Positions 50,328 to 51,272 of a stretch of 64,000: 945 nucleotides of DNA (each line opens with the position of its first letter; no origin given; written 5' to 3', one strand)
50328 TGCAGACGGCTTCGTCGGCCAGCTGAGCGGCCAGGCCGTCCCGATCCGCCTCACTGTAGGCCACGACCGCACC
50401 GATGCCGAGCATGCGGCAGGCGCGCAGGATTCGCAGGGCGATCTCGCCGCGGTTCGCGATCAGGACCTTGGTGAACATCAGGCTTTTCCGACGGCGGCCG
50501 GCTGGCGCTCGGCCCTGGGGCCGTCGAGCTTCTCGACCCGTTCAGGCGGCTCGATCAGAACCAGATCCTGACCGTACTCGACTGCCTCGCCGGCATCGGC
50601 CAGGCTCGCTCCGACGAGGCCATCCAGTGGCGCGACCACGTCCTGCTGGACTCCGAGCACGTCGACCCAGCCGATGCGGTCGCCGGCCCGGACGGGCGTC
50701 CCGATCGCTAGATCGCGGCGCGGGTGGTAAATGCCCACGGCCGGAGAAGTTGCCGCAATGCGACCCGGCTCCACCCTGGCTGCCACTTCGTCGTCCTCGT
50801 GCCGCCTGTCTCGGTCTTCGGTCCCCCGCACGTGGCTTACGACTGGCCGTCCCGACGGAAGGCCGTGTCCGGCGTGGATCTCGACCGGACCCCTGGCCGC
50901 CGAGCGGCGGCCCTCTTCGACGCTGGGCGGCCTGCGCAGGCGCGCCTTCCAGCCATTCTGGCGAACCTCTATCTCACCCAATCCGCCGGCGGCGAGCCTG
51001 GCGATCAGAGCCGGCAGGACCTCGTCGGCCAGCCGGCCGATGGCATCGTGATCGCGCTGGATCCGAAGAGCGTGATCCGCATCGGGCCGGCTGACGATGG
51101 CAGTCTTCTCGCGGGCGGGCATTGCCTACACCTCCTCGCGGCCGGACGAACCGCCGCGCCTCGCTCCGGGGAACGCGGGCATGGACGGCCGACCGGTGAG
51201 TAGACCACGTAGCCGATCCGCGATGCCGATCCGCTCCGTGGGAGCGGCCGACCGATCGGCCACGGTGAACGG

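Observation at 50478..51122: Lysine-less BCCP paralogue sits in the accB slot directly upstream of accC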

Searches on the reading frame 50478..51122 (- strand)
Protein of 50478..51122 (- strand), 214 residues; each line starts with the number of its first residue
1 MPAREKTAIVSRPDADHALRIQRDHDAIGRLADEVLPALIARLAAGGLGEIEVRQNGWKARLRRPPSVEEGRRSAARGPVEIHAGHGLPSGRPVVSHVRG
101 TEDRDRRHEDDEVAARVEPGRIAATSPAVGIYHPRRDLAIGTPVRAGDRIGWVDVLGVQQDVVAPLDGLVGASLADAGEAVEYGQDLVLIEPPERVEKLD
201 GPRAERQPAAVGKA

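Call 3: search_protein_families(library=pfam, proteins=[window:50478-51122:-], max_evalue=1)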
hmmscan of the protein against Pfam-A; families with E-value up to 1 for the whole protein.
window:50478-51122:- (214 aa): 1 family
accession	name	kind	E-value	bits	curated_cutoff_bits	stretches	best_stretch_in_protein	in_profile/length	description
PF00364.28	Biotin_lipoyl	-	0.092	13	22.1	1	140-190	23-73/73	Biotin-requiring enzyme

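Call 4: search_protein_families(library=ncbifam, proteins=[window:50478-51122:-], max_evalue=1)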
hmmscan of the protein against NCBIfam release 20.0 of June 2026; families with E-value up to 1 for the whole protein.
window:50478-51122:- (214 aa): 8 families
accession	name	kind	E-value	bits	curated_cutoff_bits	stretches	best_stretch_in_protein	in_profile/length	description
NF005457.0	PRK07051.1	equivalog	0.00017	21.7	87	1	140-191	28-79/80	acetyl-CoA carboxylase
TIGR00531.1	BCCP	equivalog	0.00072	20.1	115.2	1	125-191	94-155/156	acetyl-CoA carboxylase biotin carboxyl carrier protein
NF006761.0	PRK09282.1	domain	0.0029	16.1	402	1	121-191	521-590/591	pyruvate carboxylase subunit B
NF010645.0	PRK14042.1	equivalog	0.015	14.1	1182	1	101-191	508-594/596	pyruvate carboxylase subunit B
TIGR01730.1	RND_mfp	subfamily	0.018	14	94.9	1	160-192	135-167/322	efflux RND transporter periplasmic adaptor subunit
NF009554.0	PRK12999.1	equivalog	0.034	11.9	965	1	105-190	1063-1145/1147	pyruvate carboxylase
TIGR03309.1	matur_yqeB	equivalog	0.05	13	220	1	125-192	168-228/256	selenium-dependent molybdenum cofactor biosynthesis protein YqeB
TIGR02712.1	urea_carbox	equivalog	0.18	9.4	1303.85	1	116-191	1127-1201/1201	urea carboxylase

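Call 5: find_homologous_proteins(query=window:50478-51122:-, max_evalue=0.001)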
Query window:50478-51122:- (214 aa): 2850 proteins with E <= 0.001 among 8000 candidates; the best 120 are listed.
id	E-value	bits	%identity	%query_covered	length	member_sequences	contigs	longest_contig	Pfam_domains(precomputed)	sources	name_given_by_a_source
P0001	1.5e-130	451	100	100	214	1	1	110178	-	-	-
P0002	1.2e-112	393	86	100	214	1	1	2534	PF25917.1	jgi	jgi:biotin carboxyl carrier protein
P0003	6.4e-109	381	85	100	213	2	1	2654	-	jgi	jgi:biotin carboxyl carrier protein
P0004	2.3e-105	369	81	100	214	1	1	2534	-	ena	-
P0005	6.8e-105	368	82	100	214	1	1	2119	-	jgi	jgi:biotin carboxyl carrier protein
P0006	3.7e-87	310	70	100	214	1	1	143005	-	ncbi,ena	-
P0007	8.1e-86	305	68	100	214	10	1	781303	-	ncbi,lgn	-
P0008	2.2e-85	304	72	100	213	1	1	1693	-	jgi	jgi:biotin carboxyl carrier protein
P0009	1.0e-82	295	65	100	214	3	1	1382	-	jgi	jgi:biotin carboxyl carrier protein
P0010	3.6e-82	293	67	100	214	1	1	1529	-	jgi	jgi:biotin carboxyl carrier protein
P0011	1.4e-81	291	66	100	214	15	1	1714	-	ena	-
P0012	2.5e-81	291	66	100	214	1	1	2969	-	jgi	jgi:biotin carboxyl carrier protein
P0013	8.8e-81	289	67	100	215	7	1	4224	-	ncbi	-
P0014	1.8e-80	288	66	100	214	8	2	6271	-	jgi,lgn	jgi:biotin carboxyl carrier protein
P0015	2.4e-80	287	66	100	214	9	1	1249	-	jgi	jgi:biotin carboxyl carrier protein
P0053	1.5e-58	216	56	98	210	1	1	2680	PF00364.29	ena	-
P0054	2.2e-58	216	57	91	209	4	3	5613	PF00364.29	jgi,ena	jgi:biotin carboxyl carrier protein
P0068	4.7e-57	211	57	100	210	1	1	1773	PF00364.29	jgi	-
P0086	9.4e-56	207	59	92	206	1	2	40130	PF25917.1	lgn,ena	-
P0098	3.0e-55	205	59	91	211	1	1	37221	PF00364.29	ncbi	ncbi:MAG: acetyl-CoA carboxylase biotin carboxyl carrier protein [Candidatus Limnocylindrales bacter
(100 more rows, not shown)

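Call 12: find_related_loci(query=A1, collection=genome_contigs, flank=6000)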
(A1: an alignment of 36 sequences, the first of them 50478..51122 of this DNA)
Query A1 (214 aa) in genome_contigs; peptide patterns used: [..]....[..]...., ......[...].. (x = any residue, [..] = any of these).
290 stretches matched a pattern; 46 encode a relative of the query (tblastn E <= 1e-3); 44 distinct loci.
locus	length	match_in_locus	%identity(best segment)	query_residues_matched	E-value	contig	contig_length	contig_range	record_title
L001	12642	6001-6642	70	1-214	6e-92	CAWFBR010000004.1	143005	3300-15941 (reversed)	MAG: uncultured Chloroflexia bacterium isolate MFD02416.bin.1.333 genome assembly, contig: contig_15862, whole genome sh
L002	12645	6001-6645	67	1-214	5e-86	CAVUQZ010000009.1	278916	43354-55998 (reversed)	MAG: uncultured Chloroflexia bacterium isolate MFD01299.bin.2.22 genome assembly, contig: contig_49185, whole genome sho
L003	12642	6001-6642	66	1-214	2e-82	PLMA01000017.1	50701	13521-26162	MAG: Chloroflexi bacterium isolate fen_1076 73.20120800_E3S.35_contig_2108, whole genome shotgun sequence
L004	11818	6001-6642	67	1-214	4e-80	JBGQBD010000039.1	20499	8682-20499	MAG: Candidatus Limnocylindria bacterium isolate OBJ2_061818_130_15 k141_396468_length_20499_cov_10.0000, whole genome s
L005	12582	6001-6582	68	1-194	4e-75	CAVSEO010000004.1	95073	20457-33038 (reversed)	MAG: uncultured Chloroflexia bacterium isolate MFD01872.bin.2.265 genome assembly, contig: contig_141241, whole genome s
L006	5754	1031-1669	66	1-213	2e-74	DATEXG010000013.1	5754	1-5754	MAG TPA_asm: Candidatus Limnocylindrales bacterium isolate SMAG_U8413 k141_125482, whole genome shotgun sequence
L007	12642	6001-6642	64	1-214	1e-74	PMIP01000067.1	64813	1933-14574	MAG: Chloroflexi bacterium isolate fen_1051 73.20120600_E3D.26_contig_17531, whole genome shotgun sequence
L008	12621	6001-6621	61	1-211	4e-65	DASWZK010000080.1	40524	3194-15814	MAG TPA_asm: Candidatus Limnocylindrales bacterium isolate SMAG_U3736 k141_95871, whole genome shotgun sequence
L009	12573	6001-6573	59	17-211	3e-59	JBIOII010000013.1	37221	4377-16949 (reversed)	MAG: Candidatus Limnocylindrales bacterium isolate GcC5-39 k141_776605_length_37221_cov_42.8133, whole genome shotgun se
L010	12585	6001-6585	59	19-211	5e-59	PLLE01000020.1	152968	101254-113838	MAG: Chloroflexi bacterium isolate fen_1079 73.20120800_E3X.6_contig_741, whole genome shotgun sequence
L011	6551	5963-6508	57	1-196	8e-59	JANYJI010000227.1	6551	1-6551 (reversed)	MAG: Chloroflexi bacterium isolate GL140_3_metabinner_90 GL140_3_k141_2435231, whole genome shotgun sequence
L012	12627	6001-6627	57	1-213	1e-58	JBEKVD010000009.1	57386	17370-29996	MAG: Candidatus Limnocylindrales bacterium isolate SPRUCE 597 SPRUCE_597_9, whole genome shotgun sequence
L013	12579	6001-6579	58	14-211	4e-58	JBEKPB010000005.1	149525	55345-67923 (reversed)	MAG: Candidatus Limnocylindrales bacterium isolate SPRUCE 454 SPRUCE_454_5, whole genome shotgun sequence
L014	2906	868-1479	53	1-214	4e-58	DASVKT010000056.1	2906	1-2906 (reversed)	MAG TPA_asm: Candidatus Limnocylindrales bacterium isolate SMAG_U3053 k141_585155, whole genome shotgun sequence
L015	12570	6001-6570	59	1-194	8e-58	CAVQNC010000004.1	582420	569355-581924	MAG: uncultured Chloroflexia bacterium isolate MFD03726.bin.1.123 genome assembly, contig: contig_27775, whole genome sh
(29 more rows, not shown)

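Call 19: predict_structure(alignment_id=A1)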
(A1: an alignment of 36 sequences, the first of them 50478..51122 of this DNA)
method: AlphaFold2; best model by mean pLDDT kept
length: 214 residues; sequences in the alignment: 36
mean_pLDDT: 65.2   pTM: 0.39
mean pLDDT of the five models: 65.2, 64.7, 61.4, 58.5, 56.5
residues with pLDDT >= 90: 69; 70-90: 35; 50-70: 25; < 50: 85
segments of 3 or more residues with pLDDT < 50: 1-11, 57-59, 69-119, 196-214
pLDDT, mean of each block of 10 residues (from residue 1): 44 73 82 77 66 52 53 40 33 31 34 43 93 94 96 97 95 93 95 58 35 33
secondary structure, 60 per line:
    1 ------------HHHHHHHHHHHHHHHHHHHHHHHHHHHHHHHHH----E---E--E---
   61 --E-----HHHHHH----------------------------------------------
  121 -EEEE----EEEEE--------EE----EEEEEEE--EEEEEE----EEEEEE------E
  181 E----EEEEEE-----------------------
elements in order: H13-45 H69-74 E122-125 E130-134 E149-155 E158-163 E168-173 E186-191

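Call 22: search_solved_structures(query=A1, max_evalue=1, show_alignments=3)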
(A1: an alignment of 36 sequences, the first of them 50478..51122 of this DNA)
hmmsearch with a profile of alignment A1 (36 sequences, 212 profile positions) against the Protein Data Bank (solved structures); distinct sequences matched with E-value up to 1: 17.
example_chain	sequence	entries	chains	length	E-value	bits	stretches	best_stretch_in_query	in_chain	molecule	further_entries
4hr7_B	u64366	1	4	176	1.8e-05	27.9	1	39-188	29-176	Biotin carboxyl carrier protein of acetyl-CoA carboxylase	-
2k32_A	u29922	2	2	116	6.3e-05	26.1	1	162-207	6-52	A | AcrA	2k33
5gu8_A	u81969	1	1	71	0.00036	23.7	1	136-186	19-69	149aa long hypothetical methylmalonyl-CoA decarboxylase gamma chain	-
2d5d_A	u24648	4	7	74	0.00048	23.3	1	136-186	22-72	methylmalonyl-CoA decarboxylase gamma chain | 149aa long hypothetical methylmalonyl-CoA decarboxylase gamma chain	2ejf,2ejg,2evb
1a6x_A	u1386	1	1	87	0.00065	22.8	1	112-188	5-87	APO-BIOTIN CARBOXYL CARRIER PROTEIN OF ACETYL-COA CARBOXYLASE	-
3bdo_A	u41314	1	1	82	0.0015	21.6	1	121-188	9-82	PROTEIN (ACETYL-COA CARBOXYLASE)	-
1bdo_A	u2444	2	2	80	0.002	21.2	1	121-188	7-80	ACETYL-COA CARBOXYLASE | PROTEIN (ACETYL-COA CARBOXYLASE)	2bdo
8uxz_B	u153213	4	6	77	0.0023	21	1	122-188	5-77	Biotin carboxyl carrier protein of acetyl-CoA carboxylase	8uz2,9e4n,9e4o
5gu9_A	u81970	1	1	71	0.0045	20.1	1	136-186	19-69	149aa long hypothetical methylmalonyl-CoA decarboxylase gamma chain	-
5gua_A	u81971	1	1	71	0.005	19.9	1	136-186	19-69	149aa long hypothetical methylmalonyl-CoA decarboxylase gamma chain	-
9njt_A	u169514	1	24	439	0.0071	19.4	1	136-206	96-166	Dihydrolipoyllysine-residue succinyltransferase component of 2-oxoglutarate dehydrogenase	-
7q5q_B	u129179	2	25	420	0.038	17.1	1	135-205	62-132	Dihydrolipoyllysine-residue succinyltransferase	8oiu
1dcz_A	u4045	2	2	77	0.11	15.5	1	138-187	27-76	TRANSCARBOXYLASE 1.3S SUBUNIT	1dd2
1o78_A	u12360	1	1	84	0.14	15.2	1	138-187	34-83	BIOTIN CARBOXYL CARRIER PROTEIN OF METHYLMALONYL-COA CARBOXYL-TRANSFERASE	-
6vej_P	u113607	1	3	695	0.15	15.1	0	160-194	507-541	Probable Resistance-Nodulation-Cell Division (RND) efflux membrane fusion protein,Probable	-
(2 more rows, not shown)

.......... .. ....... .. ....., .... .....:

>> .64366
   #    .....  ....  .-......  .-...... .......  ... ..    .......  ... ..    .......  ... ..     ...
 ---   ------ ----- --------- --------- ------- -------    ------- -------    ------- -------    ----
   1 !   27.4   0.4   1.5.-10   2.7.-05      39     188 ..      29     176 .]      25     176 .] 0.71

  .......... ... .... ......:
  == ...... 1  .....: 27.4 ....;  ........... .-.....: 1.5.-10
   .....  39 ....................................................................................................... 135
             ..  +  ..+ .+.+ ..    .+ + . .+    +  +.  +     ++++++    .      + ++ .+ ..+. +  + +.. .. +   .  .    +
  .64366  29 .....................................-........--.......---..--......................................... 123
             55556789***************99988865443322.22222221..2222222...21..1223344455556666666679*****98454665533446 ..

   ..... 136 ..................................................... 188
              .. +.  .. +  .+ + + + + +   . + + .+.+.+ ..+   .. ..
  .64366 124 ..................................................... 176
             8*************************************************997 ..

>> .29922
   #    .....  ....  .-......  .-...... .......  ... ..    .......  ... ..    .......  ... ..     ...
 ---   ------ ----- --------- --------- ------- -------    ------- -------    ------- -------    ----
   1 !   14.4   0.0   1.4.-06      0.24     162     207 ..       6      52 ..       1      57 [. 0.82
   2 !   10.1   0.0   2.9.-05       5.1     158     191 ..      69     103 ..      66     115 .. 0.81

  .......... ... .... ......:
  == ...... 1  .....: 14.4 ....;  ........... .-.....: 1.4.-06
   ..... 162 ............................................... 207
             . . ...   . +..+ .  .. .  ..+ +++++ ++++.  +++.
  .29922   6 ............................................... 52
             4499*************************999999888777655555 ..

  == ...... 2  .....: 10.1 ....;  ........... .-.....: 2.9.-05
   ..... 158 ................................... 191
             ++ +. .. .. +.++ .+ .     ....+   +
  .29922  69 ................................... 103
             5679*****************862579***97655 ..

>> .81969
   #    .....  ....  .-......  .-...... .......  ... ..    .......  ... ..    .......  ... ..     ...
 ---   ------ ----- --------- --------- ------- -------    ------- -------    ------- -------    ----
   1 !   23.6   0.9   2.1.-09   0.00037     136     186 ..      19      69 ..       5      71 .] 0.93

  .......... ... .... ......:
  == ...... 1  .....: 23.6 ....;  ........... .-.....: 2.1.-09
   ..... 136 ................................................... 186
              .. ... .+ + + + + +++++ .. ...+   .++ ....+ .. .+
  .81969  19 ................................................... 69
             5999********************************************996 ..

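Call 24: fold_search(model_id=the predicted structure, library=pdb)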
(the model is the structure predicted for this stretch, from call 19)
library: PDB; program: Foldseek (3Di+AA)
matches with E <= 10: 640; with E <= 0.001: 69
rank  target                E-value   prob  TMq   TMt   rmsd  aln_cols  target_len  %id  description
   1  1bdo                  3.0e-06  1.00  0.31  0.79   2.3        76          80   30  STRUCTURE OF THE BIOTINYL DOMAIN OF ACETYL-COENZYME A CARBOXYLASE DETERMINED BY MAD PHASING (released 1996-08-01)
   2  5gua                  8.5e-06  1.00  0.31  0.86   1.5        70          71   24  Structure of biotin carboxyl carrier protein from pyrococcus horikoshi OT3 (delta N79) A138Y mutant (released 2017-08-30)
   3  2evb                  1.1e-05  1.00  0.32  0.86   1.5        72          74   25  Structure of Biotin Carboxyl Carrier Protein (74Val start) from Pyrococcus horikoshi OT3 Ligand Free Form I (released 2006-05-01)
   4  5gu8                  1.3e-05  1.00  0.30  0.85   1.5        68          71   26  Structure of biotin carboxyl carrier protein from pyrococcus horikoshi OT3 (delta N79) wild type (released 2017-08-30)
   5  2d5d_A                1.7e-05  1.00  0.30  0.86   1.5        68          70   26  Structure of Biotin Carboxyl Carrier Protein (74Val start) from Pyrococcus horikoshi OT3 Ligand Free Form II (released 2006-05-01)
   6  4hr7_G                1.9e-05  1.00  0.31  0.82   2.3        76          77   30  Crystal Structure of Biotin Carboxyl Carrier Protein-Biotin Carboxylase Complex from E.coli (released 2013-03-13)
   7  2ejf_C                2.4e-05  1.00  0.31  0.90   1.3        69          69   26  Crystal Structure Of The Biotin Protein Ligase (Mutations R48A and K111A) and Biotin Carboxyl Carrier Protein Complex  (released 2008-03-18)
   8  5gu9                  3.0e-05  1.00  0.30  0.87   1.2        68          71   25  Structure of biotin carboxyl carrier protein from pyrococcus horikoshi OT3 (delta N79) A138I mutant (released 2017-08-30)
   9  4hr7_D                4.3e-05  1.00  0.31  0.80   2.3        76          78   30  Crystal Structure of Biotin Carboxyl Carrier Protein-Biotin Carboxylase Complex from E.coli (released 2013-03-13)
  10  9yx0_A                6.4e-05  1.00  0.30  0.11   9.0        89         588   25  Structure of the 3-methylcrotonyl-coenzyme A carboxylase from Mycobacterium smegmatis (released 2025-11-26)
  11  4kkt_A                6.8e-05  1.00  0.31  0.25   1.7        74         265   20  Crystal Structure of BesA (P21 form) (released 2013-07-10)
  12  8eip_D                6.8e-05  1.00  0.30  0.18   4.6        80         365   20  Crystal structure of cyanophycin dipeptide hydrolase CphZ E251A from Acinetobacter baylyi DSM587 in complex with beta- (released 2023-03-08)
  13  1a6x_MODEL_1_A        6.8e-05  1.00  0.31  0.71   6.6        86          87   30  STRUCTURE OF THE APO-BIOTIN CARBOXYL CARRIER PROTEIN (APO-BCCP87) OF ESCHERICHIA COLI ACETYL-COA CARBOXYLASE,  (released 1998-10-14)
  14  4kku_B                9.0e-05  1.00  0.31  0.25   1.6        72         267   22  Structure of BesA (Selenomethinone derivative - P212121) (released 2013-07-10)
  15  9yx4_J                1.1e-04  1.00  0.29  0.84   1.8        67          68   25  Structure of the long chain acyl-CoA carboxylase complex from Mycobacterium smegmatis with ATP, bicarbonate, arachidoy (released 2025-11-26)
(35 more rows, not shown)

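Call 25: search_protein_representatives(alignment_id=A1)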
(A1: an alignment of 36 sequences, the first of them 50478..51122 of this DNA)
Query: 36 sequences, 212 profile positions. Proteins with E-value up to 0.001 (for the whole library): 1810; up to 1e-10: 351; up to 1e-30: 128. The best 150 are listed.
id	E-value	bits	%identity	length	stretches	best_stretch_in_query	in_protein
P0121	9.3e-76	270.7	-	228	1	17-208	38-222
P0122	1.4e-73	263.6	-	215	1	7-198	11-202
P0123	3.2e-69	249.3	-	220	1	9-212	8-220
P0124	1.6e-55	204.6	-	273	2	114-195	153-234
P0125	6.5e-53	196.1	-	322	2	74-194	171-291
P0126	1.7e-52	194.7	-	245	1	20-206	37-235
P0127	4.2e-52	193.4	-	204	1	18-191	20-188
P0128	1.3e-51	191.8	-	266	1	23-202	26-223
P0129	1.4e-50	188.4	-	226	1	21-199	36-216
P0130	6.2e-50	186.3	-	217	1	21-193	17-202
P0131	1.2e-49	185.3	-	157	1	89-211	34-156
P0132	1.7e-49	184.9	-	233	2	113-192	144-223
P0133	2.4e-49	184.4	-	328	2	113-202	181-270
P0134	6.7e-49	183.0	-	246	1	23-196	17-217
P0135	3.0e-48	180.8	-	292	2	77-206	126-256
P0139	1.2e-46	175.6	-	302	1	8-196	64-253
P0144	3.3e-45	170.9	-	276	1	26-210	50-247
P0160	3.1e-42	161.2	-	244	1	23-204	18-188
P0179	7.3e-40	153.4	-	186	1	21-194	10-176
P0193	7.7e-39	150.1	-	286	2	120-189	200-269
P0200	1.1e-37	146.3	-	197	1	22-189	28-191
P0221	2.1e-34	135.6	-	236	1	1-199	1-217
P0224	1.2e-33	133.1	-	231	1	20-190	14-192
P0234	1.2e-32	129.8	-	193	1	10-190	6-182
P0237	2.9e-32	128.6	-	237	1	22-204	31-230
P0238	3.2e-32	128.4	-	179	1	22-194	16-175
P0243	7.0e-32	127.3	-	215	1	7-190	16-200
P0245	8.2e-32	127.1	-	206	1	27-190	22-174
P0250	1.9e-30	122.6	-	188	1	28-187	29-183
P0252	3.6e-30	121.7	-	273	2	119-202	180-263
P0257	1.4e-29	119.8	-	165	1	19-189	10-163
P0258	4.5e-29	118.2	-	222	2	107-199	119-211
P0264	1.7e-28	116.2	-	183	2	120-189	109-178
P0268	7.7e-28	114.1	-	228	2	110-197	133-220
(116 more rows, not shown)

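Call 27: list_cluster_members(proteins=[P0139, P0144, P0160, P0179, P0193, P0200, P0221, P0238, P0250, P0130])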
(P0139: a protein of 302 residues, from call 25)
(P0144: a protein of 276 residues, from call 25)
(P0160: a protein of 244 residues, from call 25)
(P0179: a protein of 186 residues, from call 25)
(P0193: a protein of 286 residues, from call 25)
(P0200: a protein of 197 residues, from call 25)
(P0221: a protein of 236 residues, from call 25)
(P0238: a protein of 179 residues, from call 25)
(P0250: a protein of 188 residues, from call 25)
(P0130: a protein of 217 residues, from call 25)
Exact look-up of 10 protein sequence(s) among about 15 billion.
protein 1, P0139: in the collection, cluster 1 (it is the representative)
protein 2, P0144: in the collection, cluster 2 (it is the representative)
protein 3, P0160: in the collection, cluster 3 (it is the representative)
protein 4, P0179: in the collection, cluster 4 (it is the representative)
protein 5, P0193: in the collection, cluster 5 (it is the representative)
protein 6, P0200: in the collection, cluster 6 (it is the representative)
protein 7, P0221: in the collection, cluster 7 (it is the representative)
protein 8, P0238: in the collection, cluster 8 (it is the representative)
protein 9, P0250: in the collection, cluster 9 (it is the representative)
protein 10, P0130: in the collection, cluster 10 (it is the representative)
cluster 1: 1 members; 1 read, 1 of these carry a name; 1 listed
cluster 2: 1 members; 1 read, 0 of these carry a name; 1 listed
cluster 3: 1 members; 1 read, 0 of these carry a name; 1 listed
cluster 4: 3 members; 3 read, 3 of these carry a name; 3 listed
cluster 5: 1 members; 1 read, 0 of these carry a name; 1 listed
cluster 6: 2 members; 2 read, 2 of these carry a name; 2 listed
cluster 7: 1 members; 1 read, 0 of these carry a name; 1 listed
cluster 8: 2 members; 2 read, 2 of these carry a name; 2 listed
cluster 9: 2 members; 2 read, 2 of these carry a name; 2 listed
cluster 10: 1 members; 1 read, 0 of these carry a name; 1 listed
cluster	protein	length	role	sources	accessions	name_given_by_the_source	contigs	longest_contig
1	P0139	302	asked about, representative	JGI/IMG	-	acetyl-CoA carboxylase biotin carboxyl carrier protein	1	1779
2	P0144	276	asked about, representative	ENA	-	-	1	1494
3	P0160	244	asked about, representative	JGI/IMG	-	-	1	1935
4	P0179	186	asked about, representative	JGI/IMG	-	acetyl-CoA carboxylase biotin carboxyl carrier protein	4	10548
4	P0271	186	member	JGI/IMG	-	acetyl-CoA carboxylase biotin carboxyl carrier protein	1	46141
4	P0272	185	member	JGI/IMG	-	acetyl-CoA carboxylase biotin carboxyl carrier protein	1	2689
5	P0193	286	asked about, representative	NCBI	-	-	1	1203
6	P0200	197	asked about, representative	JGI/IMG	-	acetyl-CoA carboxylase biotin carboxyl carrier protein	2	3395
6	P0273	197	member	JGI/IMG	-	acetyl-CoA carboxylase biotin carboxyl carrier protein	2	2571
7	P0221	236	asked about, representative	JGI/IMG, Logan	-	-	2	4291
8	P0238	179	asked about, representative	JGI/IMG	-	acetyl-CoA carboxylase biotin carboxyl carrier protein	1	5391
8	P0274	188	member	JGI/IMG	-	acetyl-CoA carboxylase biotin carboxyl carrier protein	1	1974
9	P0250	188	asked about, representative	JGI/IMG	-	acetyl-CoA carboxylase biotin carboxyl carrier protein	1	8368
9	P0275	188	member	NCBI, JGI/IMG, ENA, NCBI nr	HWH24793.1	MAG TPA: biotin/lipoyl-containing protein [Candidatus Limnocylindria bacterium] | biotin/lipoyl-containing protein [Candidatus Limnocylindria bacterium]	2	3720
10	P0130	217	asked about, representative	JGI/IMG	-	-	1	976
